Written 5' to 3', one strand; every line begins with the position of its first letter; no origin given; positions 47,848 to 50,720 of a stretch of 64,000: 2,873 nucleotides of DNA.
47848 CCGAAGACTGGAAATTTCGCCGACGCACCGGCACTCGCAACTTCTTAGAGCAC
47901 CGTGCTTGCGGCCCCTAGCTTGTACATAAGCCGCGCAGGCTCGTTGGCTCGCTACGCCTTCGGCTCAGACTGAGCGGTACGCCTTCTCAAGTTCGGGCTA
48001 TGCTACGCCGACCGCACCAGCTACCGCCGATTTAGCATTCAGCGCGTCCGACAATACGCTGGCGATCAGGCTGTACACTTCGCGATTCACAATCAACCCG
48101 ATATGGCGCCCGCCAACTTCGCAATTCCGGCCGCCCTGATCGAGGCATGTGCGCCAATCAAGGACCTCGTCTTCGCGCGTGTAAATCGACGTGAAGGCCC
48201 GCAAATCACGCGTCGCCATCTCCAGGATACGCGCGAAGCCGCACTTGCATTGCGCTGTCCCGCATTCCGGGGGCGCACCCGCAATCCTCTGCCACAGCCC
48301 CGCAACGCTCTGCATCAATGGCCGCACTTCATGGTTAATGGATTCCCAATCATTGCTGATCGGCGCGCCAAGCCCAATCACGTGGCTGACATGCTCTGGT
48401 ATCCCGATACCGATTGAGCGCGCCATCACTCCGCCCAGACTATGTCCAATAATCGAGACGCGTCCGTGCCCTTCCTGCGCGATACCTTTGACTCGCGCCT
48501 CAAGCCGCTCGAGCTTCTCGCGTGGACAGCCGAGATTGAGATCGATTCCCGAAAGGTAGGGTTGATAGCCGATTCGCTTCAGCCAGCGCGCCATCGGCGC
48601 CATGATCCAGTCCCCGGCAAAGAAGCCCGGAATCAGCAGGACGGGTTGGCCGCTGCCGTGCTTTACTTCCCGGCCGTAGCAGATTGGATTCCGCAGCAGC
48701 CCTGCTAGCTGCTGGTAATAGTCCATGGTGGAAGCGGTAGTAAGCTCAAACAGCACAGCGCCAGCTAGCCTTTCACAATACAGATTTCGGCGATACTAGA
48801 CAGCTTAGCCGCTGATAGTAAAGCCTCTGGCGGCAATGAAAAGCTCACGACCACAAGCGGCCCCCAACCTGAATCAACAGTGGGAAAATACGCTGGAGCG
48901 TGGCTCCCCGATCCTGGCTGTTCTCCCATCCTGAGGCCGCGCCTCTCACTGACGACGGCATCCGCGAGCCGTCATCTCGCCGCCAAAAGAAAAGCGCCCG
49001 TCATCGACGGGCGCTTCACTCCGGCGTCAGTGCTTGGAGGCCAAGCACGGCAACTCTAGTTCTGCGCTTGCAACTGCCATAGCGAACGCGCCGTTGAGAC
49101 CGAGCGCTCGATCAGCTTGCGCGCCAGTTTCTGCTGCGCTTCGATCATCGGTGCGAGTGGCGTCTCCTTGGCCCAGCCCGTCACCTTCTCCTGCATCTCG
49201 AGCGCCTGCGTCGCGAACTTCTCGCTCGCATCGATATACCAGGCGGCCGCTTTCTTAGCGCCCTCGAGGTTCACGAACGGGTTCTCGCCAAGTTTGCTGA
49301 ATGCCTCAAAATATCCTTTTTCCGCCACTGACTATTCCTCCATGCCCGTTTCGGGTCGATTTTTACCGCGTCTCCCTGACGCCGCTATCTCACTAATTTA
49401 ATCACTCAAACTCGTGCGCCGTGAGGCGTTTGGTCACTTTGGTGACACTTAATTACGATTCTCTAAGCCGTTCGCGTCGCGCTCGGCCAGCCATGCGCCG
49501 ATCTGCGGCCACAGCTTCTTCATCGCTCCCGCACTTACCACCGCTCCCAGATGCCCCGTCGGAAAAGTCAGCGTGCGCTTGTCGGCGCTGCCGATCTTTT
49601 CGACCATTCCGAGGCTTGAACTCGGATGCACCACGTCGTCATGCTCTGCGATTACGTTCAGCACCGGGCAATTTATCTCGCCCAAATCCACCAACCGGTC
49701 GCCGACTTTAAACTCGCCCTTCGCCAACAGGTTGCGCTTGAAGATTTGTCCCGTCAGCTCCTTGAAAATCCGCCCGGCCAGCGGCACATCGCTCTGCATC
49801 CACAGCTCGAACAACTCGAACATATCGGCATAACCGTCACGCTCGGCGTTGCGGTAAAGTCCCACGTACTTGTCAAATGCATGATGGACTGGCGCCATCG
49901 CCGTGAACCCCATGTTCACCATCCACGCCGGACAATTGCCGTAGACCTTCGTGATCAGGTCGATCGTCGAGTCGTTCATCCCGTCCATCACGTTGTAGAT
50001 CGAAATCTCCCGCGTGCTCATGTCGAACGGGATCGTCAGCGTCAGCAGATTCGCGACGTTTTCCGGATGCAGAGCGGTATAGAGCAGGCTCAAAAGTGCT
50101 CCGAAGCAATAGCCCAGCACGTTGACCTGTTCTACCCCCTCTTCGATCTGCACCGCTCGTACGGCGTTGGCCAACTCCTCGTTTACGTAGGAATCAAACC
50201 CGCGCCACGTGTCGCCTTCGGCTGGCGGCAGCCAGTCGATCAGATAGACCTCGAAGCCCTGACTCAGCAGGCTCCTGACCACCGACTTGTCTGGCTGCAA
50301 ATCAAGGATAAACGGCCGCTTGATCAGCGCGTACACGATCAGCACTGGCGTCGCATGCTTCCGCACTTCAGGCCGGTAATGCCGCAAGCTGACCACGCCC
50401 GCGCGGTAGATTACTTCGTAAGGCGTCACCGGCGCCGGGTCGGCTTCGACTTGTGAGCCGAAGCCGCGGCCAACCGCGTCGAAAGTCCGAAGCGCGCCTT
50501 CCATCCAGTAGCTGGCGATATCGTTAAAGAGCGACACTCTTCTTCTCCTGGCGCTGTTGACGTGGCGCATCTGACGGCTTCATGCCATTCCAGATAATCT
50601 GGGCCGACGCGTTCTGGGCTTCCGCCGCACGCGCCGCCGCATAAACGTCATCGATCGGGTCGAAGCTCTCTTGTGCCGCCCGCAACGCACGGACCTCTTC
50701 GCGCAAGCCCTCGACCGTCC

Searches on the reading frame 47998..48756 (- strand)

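Call 10: search_protein_families(library=pfam, proteins=[window:47998-48756:-], max_evalue=0.01)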
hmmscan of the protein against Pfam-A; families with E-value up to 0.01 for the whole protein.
window:47998-48756:- (252 aa): 5 families
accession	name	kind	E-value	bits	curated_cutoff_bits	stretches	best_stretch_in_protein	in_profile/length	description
PF07819.20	PGAP1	-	2.9e-06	27.7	24.3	1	95-156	88-152/233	PGAP1-like alpha/beta domain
PF00561.26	Abhydrolase_1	-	3.7e-06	27.2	25.8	1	96-161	67-130/245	alpha/beta hydrolase fold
PF12697.13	Abhydrolase_6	-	0.0017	19.5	26.3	1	39-155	1-112/217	Alpha/beta hydrolase family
PF12146.15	Hydrolase_4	-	0.0023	17.7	27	1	95-158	73-133/239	Serine aminopeptidase, S33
PF05057.20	DUF676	-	0.0037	17.2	20.3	1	93-115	70-95/217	Putative serine esterase (DUF676)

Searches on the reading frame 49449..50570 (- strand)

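Call 10: search_protein_families(library=pfam, proteins=[window:49449-50570:-], max_evalue=0.01)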
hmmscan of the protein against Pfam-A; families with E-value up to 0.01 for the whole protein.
window:49449-50570:- (373 aa): 8 families
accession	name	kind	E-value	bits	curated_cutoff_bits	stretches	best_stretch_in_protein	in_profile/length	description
PF00561.26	Abhydrolase_1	-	1.9e-15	57.6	25.8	1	75-342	2-240/245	alpha/beta hydrolase fold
PF12146.15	Hydrolase_4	-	2e-08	34.3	27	2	296-338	187-229/239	Serine aminopeptidase, S33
PF07167.19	PhaC_N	-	8e-08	32.6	23.7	1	48-99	119-171/173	Poly-beta-hydroxybutyrate polymerase (PhaC) N-terminus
PF11339.14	DUF3141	-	7.3e-07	28.6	29.7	1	215-352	215-360/582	Protein of unknown function (DUF3141)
PF12697.13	Abhydrolase_6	-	2e-05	25.8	26.3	1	98-340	20-204/217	Alpha/beta hydrolase family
PF01738.24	DLH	-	0.00031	20.9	21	0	127-170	75-119/217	Dienelactone hydrolase family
PF03959.19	FSH1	-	0.0032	17.6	21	0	298-340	158-199/211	Serine hydrolase (FSH1)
PF06850.17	PHB_depo_C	-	0.0042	17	27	1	214-343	46-181/203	PHB de-polymerase C-terminus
